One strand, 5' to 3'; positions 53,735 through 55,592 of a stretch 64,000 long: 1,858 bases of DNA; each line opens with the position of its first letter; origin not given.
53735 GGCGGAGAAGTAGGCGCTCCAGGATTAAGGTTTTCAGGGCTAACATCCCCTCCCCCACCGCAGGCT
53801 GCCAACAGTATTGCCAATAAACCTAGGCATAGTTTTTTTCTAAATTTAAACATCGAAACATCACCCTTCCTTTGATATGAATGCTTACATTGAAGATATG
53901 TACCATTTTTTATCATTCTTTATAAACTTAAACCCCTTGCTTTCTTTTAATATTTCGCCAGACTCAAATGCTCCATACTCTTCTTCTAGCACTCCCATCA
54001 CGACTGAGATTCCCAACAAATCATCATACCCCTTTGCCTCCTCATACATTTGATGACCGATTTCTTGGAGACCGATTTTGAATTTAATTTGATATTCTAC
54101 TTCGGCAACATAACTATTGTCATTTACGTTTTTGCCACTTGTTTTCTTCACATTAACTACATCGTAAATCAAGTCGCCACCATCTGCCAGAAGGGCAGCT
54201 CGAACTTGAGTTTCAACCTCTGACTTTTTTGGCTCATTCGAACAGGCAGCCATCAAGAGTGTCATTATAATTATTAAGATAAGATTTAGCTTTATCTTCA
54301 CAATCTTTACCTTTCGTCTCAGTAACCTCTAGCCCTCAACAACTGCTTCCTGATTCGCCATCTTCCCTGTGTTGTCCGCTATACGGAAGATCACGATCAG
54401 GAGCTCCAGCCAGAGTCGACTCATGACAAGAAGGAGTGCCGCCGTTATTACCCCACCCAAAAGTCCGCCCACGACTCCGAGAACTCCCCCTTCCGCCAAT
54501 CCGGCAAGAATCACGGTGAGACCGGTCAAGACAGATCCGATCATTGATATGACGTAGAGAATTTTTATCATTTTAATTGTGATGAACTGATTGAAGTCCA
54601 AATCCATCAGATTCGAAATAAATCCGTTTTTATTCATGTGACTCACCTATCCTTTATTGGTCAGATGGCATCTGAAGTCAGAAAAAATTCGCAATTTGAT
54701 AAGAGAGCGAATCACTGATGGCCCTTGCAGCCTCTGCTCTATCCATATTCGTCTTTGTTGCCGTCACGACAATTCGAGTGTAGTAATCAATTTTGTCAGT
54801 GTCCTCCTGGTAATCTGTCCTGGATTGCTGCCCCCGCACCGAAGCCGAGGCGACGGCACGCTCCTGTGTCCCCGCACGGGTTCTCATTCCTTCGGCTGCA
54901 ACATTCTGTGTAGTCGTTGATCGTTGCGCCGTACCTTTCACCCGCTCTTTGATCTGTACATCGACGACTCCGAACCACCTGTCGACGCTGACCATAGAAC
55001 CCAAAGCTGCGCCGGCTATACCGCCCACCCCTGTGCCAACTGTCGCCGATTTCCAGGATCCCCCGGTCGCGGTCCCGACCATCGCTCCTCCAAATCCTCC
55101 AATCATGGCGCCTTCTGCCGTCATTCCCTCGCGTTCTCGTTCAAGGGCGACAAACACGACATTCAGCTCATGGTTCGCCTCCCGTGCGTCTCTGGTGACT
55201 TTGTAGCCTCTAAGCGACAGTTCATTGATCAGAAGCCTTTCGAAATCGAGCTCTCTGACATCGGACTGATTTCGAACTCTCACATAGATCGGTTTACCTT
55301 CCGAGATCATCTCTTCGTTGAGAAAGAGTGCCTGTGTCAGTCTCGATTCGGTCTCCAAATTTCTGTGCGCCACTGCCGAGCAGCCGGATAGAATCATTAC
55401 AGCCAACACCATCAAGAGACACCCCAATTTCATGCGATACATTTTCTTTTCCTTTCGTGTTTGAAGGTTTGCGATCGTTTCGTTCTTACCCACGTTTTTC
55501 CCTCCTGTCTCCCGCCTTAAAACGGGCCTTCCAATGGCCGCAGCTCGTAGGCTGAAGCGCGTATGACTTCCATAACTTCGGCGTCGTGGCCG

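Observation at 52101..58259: Low-G+C five-gene envelope-lipoprotein island apparently driven by a sigma-54 promoter and a divergent enhancer-binding protein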

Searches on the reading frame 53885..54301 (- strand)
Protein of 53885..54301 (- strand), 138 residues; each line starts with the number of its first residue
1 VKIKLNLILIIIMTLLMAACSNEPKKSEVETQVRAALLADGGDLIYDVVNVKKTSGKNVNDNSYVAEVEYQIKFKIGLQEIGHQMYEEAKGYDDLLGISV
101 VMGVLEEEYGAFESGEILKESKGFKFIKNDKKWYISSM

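Call 3: search_protein_families(library=pfam, proteins=[window:53885-54301:-], max_evalue=0.1)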
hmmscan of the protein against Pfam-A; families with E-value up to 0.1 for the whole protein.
window:53885-54301:- (138 aa): 1 family
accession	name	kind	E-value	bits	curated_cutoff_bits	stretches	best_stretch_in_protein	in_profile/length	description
PF20101.4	DUF6491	-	0.067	13.7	27.5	1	4-36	2-33/138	Family of unknown function (DUF6491)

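Call 6: search_protein_families(library=ncbifam, proteins=[window:53885-54301:-], max_evalue=0.1)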
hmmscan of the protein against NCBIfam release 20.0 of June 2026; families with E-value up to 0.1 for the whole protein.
window:53885-54301:- (138 aa): 7 families
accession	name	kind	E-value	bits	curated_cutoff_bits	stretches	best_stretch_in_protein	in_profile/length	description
NF047813.1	LIC13410_lipo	equivalog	0.014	15.5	180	1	1-34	1-34/123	LIC13410 family lipoprotein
NF047355.1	ABC_bind_Mn_Staph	exception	0.015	14.6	500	1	7-66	5-61/309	manganese ABC transporter substrate-binding lipoprotein MntC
NF040883.1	amid_act_ActS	equivalog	0.015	14.6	375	1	4-76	4-72/242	amidase activator ActS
NF047408.1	SA0632_fam_LP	equivalog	0.022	14.4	70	1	6-33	4-31/68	SA0632 family lipoprotein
NF041245.1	T6SS_IglE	equivalog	0.047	13.7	75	1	7-55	2-50/131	type VI secretion system lipoprotein IglE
NF040598.1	Ala_zip_lipo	subfamily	0.056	14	43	1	4-35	2-33/90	Lpp/OprI family alanine-zipper lipoprotein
NF045871.1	MBA_Nterm_para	domain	0.069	12.9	55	0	3-55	10-60/132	MBA family surface membrane protein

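Call 7: search_protein_families(library=padloc, proteins=[window:53885-54301:-], max_evalue=0.1)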
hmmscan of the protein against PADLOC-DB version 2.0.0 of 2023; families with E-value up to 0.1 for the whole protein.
window:53885-54301:- (138 aa): 0 families

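Call 55: find_related_loci(query=window:53885-54301:-, collection=viral_contigs, flank=5000)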
Query window:53885-54301:- (138 aa) in viral_contigs; peptide patterns used: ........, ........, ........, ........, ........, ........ (x = any residue, [..] = any of these).
32 stretches matched a pattern, but none encodes a relative of the query by tblastn (E <= 1e-3).

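Call 66: search_protein_families(library=phrogs, proteins=[window:53885-54301:-], max_evalue=0.01)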
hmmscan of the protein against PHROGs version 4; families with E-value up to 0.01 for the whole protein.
window:53885-54301:- (138 aa): 2 families
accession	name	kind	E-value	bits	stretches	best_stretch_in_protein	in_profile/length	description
phrog_17892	-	unknown function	0.005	18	1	4-74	4-71/108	-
phrog_9078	-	unknown function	0.0074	17.1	0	1-53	1-54/115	-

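Call 95: search_protein_families(library=pfam, proteins=[window:53885-54301:-], max_evalue=5)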
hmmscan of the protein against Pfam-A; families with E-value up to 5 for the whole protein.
window:53885-54301:- (138 aa): 1 family
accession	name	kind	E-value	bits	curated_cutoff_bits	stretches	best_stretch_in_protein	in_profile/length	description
PF20101.4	DUF6491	-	0.067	13.7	27.5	1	4-36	2-33/138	Family of unknown function (DUF6491)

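Call 100: search_dna_similar(query=window:53885-54301:-, collection=plasmids, mode=protein, max_evalue=0.001, max_rows=10)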
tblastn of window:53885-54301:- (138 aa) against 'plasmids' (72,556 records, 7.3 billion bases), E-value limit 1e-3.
Records with a match: 2; places in all: 2; records where one place covers at least 80% of the query: 2.
Best place of each record, by identity: <60% 2.
By first word of the organism name: Shewanella 2.
By predicted mobility (MOB-suite, as given by PLSDB): non-mobilizable 2.
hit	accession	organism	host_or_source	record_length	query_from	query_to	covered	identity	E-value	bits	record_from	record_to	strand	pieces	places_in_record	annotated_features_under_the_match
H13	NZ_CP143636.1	Shewanella xiamenensis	-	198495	18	135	86%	25.8%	4e-6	52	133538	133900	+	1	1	hypothetical protein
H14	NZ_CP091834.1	Shewanella xiamenensis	hospital wastewater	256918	18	135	86%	25.8%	4e-6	52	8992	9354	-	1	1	hypothetical protein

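Call 102: get_annotated_region(hit=H13, flank=5000)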
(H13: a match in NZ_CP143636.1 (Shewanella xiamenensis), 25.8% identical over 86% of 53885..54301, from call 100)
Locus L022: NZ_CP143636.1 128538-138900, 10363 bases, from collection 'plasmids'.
description: Shewanella xiamenensis strain 8M38 plasmid pXY8M38-1, complete sequence
organism: Shewanella xiamenensis (NCBI taxid 332186)
taxonomy: Bacteria; Pseudomonadota; Gammaproteobacteria; Alteromonadales; Shewanellaceae; Shewanella; Shewanella xiamenensis
host: -; source: -; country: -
typing (MOB-suite, as given by PLSDB): non-mobilizable
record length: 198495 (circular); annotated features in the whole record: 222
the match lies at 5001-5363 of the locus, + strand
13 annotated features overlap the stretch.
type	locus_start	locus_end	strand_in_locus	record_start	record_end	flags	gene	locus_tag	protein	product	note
CDS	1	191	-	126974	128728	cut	-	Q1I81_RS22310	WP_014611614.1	DUF4942 domain-containing protein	-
CDS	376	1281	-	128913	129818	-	-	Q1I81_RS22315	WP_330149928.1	hypothetical protein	-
CDS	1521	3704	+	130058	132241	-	traD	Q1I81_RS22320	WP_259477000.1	type IV conjugative transfer system coupling protein TraD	-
CDS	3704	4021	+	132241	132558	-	-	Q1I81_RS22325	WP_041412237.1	hypothetical protein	-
CDS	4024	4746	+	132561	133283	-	-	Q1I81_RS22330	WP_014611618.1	DUF4400 domain-containing protein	-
CDS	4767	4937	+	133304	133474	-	-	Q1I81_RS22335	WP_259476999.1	hypothetical protein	-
CDS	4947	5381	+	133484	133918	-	-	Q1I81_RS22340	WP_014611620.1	hypothetical protein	-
CDS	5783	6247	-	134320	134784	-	-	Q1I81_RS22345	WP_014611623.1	hypothetical protein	-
CDS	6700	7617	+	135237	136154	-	-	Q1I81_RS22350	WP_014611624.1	DNA cytosine methyltransferase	GO:0006304 - DNA modification [Evidence IEA]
CDS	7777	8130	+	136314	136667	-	-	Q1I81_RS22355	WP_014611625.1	hypothetical protein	-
CDS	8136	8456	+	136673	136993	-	-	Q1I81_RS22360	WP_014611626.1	hypothetical protein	-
CDS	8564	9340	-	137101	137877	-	-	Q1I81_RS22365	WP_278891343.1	hypothetical protein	-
CDS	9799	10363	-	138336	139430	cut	-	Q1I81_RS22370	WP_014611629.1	hypothetical protein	-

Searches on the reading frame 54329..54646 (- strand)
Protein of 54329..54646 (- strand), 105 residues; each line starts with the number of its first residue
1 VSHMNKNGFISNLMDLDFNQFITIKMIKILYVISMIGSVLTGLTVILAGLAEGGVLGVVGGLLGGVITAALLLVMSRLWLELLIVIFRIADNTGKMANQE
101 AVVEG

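Call 3: search_protein_families(library=pfam, proteins=[window:54329-54646:-], max_evalue=0.1)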
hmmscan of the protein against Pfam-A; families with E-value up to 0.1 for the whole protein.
window:54329-54646:- (105 aa): 2 families
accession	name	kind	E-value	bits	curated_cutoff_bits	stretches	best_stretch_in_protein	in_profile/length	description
PF14110.11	DUF4282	-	7.6e-20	71.7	27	1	15-97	1-85/86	Domain of unknown function (DUF4282)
PF02453.23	Reticulon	-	0.033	14.6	31.8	1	21-50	104-133/157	Reticulon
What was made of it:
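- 54329..54646 (-): DUF4282 small membrane protein with two hydrophobic helices. It is part of the recent insertion. Pfam DUF4282 7.6e-20, 71.7 bits against a cut-off of 27 (call 3).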

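Call 6: search_protein_families(library=ncbifam, proteins=[window:54329-54646:-], max_evalue=0.1)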
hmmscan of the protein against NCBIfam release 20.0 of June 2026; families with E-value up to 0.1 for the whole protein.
window:54329-54646:- (105 aa): 0 families

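Call 7: search_protein_families(library=padloc, proteins=[window:54329-54646:-], max_evalue=0.1)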
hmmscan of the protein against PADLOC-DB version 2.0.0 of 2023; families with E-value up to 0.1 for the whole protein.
window:54329-54646:- (105 aa): 0 families

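Call 56: find_related_loci(query=window:54329-54646:-, collection=viral_contigs, flank=5000)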
Query window:54329-54646:- (105 aa) in viral_contigs; peptide patterns used: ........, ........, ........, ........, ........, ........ (x = any residue, [..] = any of these).
81 stretches matched a pattern, but none encodes a relative of the query by tblastn (E <= 1e-3).

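Call 66: search_protein_families(library=phrogs, proteins=[window:54329-54646:-], max_evalue=0.01)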
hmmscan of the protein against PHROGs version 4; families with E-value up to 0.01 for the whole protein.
window:54329-54646:- (105 aa): 0 families

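Call 101: search_dna_similar(query=window:54329-54646:-, collection=plasmids, mode=protein, max_evalue=0.001, max_rows=10)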
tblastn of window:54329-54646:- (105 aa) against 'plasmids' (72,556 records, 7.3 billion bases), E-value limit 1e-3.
No match.
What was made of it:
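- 54329..54646 (-): No match in plasmids or viral contigs (calls 56, 101).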

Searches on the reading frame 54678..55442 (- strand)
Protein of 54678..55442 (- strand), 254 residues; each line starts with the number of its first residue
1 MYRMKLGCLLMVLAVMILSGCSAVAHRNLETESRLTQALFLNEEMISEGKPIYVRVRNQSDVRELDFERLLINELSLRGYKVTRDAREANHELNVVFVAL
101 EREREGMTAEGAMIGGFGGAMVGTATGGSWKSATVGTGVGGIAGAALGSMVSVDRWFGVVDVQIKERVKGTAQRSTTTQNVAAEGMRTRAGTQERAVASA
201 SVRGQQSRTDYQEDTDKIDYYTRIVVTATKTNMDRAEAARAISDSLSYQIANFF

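Call 3: search_protein_families(library=pfam, proteins=[window:54678-55442:-], max_evalue=0.1)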
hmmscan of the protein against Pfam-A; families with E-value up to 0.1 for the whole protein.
window:54678-55442:- (254 aa): 5 families
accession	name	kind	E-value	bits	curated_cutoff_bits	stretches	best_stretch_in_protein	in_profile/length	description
PF05818.17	TraT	-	2.5e-40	139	31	1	28-254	1-214/214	Enterobacterial TraT complement resistance protein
PF13488.11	Gly-zipper_Omp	-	7.8e-06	26.2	25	1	111-153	2-44/46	Glycine zipper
PF05433.20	Rick_17kDa_Anti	-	9.7e-06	25.8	24.2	1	110-151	1-42/43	Glycine zipper 2TM domain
PF13441.11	Gly-zipper_YMGG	-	0.00087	19.4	28.9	1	108-149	3-44/45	YMGG-like Gly-zipper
PF13436.11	Gly-zipper_OmpA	-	0.081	13.2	27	1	131-150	2-21/44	Glycine-zipper domain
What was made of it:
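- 54678..55442 (-): TraT-family outer-membrane lipoprotein. The start may instead be GTG 55493. Pfam TraT 139 bits against a cut-off of 31 (call 3).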

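Call 6: search_protein_families(library=ncbifam, proteins=[window:54678-55442:-], max_evalue=0.1)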
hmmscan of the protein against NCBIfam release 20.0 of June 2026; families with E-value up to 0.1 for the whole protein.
window:54678-55442:- (254 aa): 3 families
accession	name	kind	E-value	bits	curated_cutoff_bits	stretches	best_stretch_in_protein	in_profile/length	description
NF010291.0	PRK13731.1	equivalog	1.3e-17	64.1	445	1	4-253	4-242/243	conjugal transfer complement resistance protein TraT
NF053611.1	YiaD_Gzip_OmpA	equivalog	0.018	14.7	175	1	105-151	22-71/206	YiaD family glycine zipper/OmpA-like lipoprotein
TIGR03789.1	pdsO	hypoth_equivalog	0.068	12.8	152.2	0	109-202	40-121/243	sortase-associated OmpA-like protein PdsO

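Call 7: search_protein_families(library=padloc, proteins=[window:54678-55442:-], max_evalue=0.1)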
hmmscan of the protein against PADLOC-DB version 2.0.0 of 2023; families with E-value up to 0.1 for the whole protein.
window:54678-55442:- (254 aa): 1 family
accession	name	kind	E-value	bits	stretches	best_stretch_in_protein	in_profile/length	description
PDLC03842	LeoB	-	0.0005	17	1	118-200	442-523/568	-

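Call 52: search_dna_similar(query=window:54678-55442:-, collection=plasmids, mode=protein, max_rows=12)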
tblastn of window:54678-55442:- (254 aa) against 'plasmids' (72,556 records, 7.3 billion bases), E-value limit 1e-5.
The search stops at 5000 records and this limit was reached: more records match than are counted here, and every count below describes the 5000 best-scoring records only.
Records with a match: at least 5000; places in all: 5037; records where one place covers at least 80% of the query: 5000.
Best place of each record, by identity: <60% 5000.
By first word of the organism name: Klebsiella 2310; Escherichia 1990; Salmonella 396; Shigella 84; Enterobacter 31; Legionella 22; Pantoea 22; Raoultella 20; Citrobacter 20; Edwardsiella 19; and 26 more.
By predicted mobility (MOB-suite, as given by PLSDB): conjugative 4864; non-mobilizable 96; mobilizable 40.
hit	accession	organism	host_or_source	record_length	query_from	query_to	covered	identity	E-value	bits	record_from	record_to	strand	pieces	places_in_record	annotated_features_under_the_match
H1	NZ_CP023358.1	Escherichia coli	canine,whole organism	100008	2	254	100%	29.3%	2e-12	74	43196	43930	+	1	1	traT: conjugal transfer complement resistance protein TraT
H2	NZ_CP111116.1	Raoultella sp. DY2415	crude oil contaminated soil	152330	2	254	100%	28.9%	1e-14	80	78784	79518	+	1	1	traT: conjugal transfer complement resistance protein TraT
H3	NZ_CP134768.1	Cedecea neteri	Pleurotus pulmonarius,Pure Culture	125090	11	251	95%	30.3%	2e-10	68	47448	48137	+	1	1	none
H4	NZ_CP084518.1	Edwardsiella tarda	Ictalurus punctatus,Whole organism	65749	1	254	100%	28.4%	1e-10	68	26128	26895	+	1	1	traT: conjugal transfer complement resistance protein TraT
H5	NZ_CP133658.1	Escherichia coli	rodents,tissue sample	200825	1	254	100%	28.4%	8e-11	69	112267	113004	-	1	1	traT: conjugal transfer complement resistance protein TraT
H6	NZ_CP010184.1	Escherichia coli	mouse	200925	1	254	100%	28.4%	8e-11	69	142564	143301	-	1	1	traT: conjugal transfer complement resistance protein TraT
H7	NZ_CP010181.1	Escherichia coli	mouse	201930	1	254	100%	28.4%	8e-11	69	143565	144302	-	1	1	traT: conjugal transfer complement resistance protein TraT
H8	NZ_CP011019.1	Escherichia coli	Homo sapiens,Bacterial isolate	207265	1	254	100%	28.4%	8e-11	69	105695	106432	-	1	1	traT: conjugal transfer complement resistance protein TraT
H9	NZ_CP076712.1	Escherichia coli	-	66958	4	254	99%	28.7%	6e-12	72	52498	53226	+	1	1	traT: conjugal transfer complement resistance protein TraT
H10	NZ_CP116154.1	Escherichia coli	whole organism,ICU patient rectal swab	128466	4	254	99%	28.7%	2e-11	71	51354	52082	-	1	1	traT: conjugal transfer complement resistance protein TraT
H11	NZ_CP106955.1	Escherichia coli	Homo sapiens,culture,feces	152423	4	254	99%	28.7%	2e-11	71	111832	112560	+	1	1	traT: conjugal transfer complement resistance protein TraT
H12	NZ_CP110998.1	Escherichia coli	Homo sapiens,urine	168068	4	254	99%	28.7%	2e-11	71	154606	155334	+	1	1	traT: conjugal transfer complement resistance protein TraT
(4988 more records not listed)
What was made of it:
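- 54678..55442 (-): 28-30% identity to F-like plasmid TraT (call 52).
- On TraT (PF05818): Identity is 28-30% (call 52).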

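Call 53: search_dna_similar(query=window:54678-55442:-, collection=phages, mode=protein, max_rows=10)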
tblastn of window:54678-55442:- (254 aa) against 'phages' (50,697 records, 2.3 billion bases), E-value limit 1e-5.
No match.
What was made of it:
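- Tried and rejected: There is no PHROG match of note (call 66), no TraT in the phage collection (call 53), and no relatives of the 138-aa lipoprotein or DUF4282 in viral contigs (calls 55, 56).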

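Call 57: find_related_loci(query=A3, collection=metagenome_contigs, flank=8000)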
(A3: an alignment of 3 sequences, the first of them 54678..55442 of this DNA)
Query A3 (254 aa) in metagenome_contigs; peptide patterns used: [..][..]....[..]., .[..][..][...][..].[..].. (x = any residue, [..] = any of these).
600 stretches matched a pattern (row limit reached: there are more); 1 encode a relative of the query (tblastn E <= 1e-3); 1 distinct loci.
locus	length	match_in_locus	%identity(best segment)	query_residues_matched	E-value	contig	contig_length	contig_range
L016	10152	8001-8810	33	9-254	2e-34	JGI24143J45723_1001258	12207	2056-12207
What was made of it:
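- Tried and rejected: The metagenome scan with TraT gave one locus (call 57).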

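Call 60: search_protein_families(library=pfam, proteins=[L016:53-1687:+, L016:1959-3482:+, L016:3910-5400:-, L016:5614-6528:-, L016:6239-7480:-, L016:7983-8813:+, L016:9108-9623:+, L016:9839-10123:+], max_evalue=0.01)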
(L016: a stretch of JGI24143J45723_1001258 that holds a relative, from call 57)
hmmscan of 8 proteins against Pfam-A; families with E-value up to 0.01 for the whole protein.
L016:53-1687:+ (544 aa): 5 families
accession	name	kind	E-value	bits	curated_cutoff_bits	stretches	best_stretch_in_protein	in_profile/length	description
PF03605.20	DcuA_DcuB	-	1.9e-153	511.2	27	2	5-276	1-265/368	Anaerobic c4-dicarboxylate membrane transporter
PF13616.12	Rotamase_3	-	1.5e-17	64.6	22.5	1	282-359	39-116/116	PPIC-type PPIASE domain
PF00639.27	Rotamase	-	1.9e-17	64.5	21.7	1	282-357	21-97/97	PPIC-type PPIASE domain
PF03600.22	CitMHS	-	2.7e-08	33.7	31.9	1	26-284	24-240/336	Citrate transporter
PF13145.12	Rotamase_2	-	6e-07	30.7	27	1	278-361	31-111/121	PPIC-type PPIASE domain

L016:1959-3482:+ (507 aa): 2 families
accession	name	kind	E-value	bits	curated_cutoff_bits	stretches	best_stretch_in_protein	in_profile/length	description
PF20172.3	DUF6538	-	2.7e-10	40.2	27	1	25-83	1-59/60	Domain of unknown function (DUF6538)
PF00589.27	Phage_integrase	-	2.2e-07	31.3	27.1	1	316-482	23-168/172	Phage integrase family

L016:3910-5400:- (496 aa): 0 families

L016:5614-6528:- (304 aa): 0 families

L016:6239-7480:- (413 aa): 0 families

L016:7983-8813:+ (276 aa): 1 family
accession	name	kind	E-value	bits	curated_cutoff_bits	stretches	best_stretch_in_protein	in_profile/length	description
PF05818.17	TraT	-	1.7e-34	119.9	31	1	28-276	1-214/214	Enterobacterial TraT complement resistance protein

L016:9108-9623:+ (171 aa): 0 families

L016:9839-10123:+ (94 aa): 0 families

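Call 66: search_protein_families(library=phrogs, proteins=[window:54678-55442:-], max_evalue=0.01)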
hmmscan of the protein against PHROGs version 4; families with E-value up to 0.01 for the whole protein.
window:54678-55442:- (254 aa): 5 families
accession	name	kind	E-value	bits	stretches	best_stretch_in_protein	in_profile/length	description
phrog_22557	-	unknown function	0.00059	20.9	1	105-149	23-66/136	-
phrog_15869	-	unknown function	0.0014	19.7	1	95-158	35-96/137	-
phrog_24596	-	unknown function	0.0024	17.1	1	104-185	705-787/1052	-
phrog_1277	-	other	0.0063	17.2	1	101-169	62-131/171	DNA methyltransferase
phrog_14537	-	unknown function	0.0068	16.9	1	103-171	24-91/295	-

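Call 90: search_solved_structures(query=window:54678-55442:-, max_evalue=0.01, show_alignments=1)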
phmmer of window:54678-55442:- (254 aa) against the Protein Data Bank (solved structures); distinct sequences matched with E-value up to 0.01: 3.
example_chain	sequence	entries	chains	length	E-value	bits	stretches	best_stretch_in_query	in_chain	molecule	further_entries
9fsm_A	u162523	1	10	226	7.8e-14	55.3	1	22-253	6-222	TraT complement resistance protein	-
9fs5_A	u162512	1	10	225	3.4e-13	53.2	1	22-253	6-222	TraT complement resistance protein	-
9e2v_A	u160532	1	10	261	5.3e-13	52.6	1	22-253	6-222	TraT complement resistance protein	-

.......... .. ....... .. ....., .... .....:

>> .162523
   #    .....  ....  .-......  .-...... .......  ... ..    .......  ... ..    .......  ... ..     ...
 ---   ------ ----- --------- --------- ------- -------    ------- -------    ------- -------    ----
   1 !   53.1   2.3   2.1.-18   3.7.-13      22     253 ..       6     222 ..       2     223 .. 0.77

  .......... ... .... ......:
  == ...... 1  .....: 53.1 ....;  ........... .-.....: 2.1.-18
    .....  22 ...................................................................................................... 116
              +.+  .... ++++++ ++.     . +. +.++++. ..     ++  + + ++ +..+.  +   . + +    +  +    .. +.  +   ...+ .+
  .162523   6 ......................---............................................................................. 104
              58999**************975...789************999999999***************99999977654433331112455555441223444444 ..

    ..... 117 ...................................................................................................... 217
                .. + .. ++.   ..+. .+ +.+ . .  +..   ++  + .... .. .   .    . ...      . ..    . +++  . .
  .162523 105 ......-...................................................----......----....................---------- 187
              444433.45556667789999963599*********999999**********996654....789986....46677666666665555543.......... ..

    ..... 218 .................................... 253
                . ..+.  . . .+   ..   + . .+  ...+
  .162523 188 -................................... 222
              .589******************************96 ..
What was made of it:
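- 54678..55442 (-): Aligns end to end with solved TraT structures 9fsm, 9fs5 and 9e2v, E 8e-14 (call 90).
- On TraT (PF05818): Aligns with solved TraT over 22-253 against 6-222, E 8e-14 (call 90).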

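Call 95: search_protein_families(library=pfam, proteins=[L016:9108-9623:+], max_evalue=5)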
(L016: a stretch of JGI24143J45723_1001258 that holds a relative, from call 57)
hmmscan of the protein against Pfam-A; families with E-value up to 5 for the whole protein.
L016:9108-9623:+ (171 aa): 1 family
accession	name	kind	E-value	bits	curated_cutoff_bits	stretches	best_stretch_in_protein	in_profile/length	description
PF13670.12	PepSY_2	-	0.077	13.4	24.3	1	11-57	6-56/83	Peptidase propeptide and YPEB domain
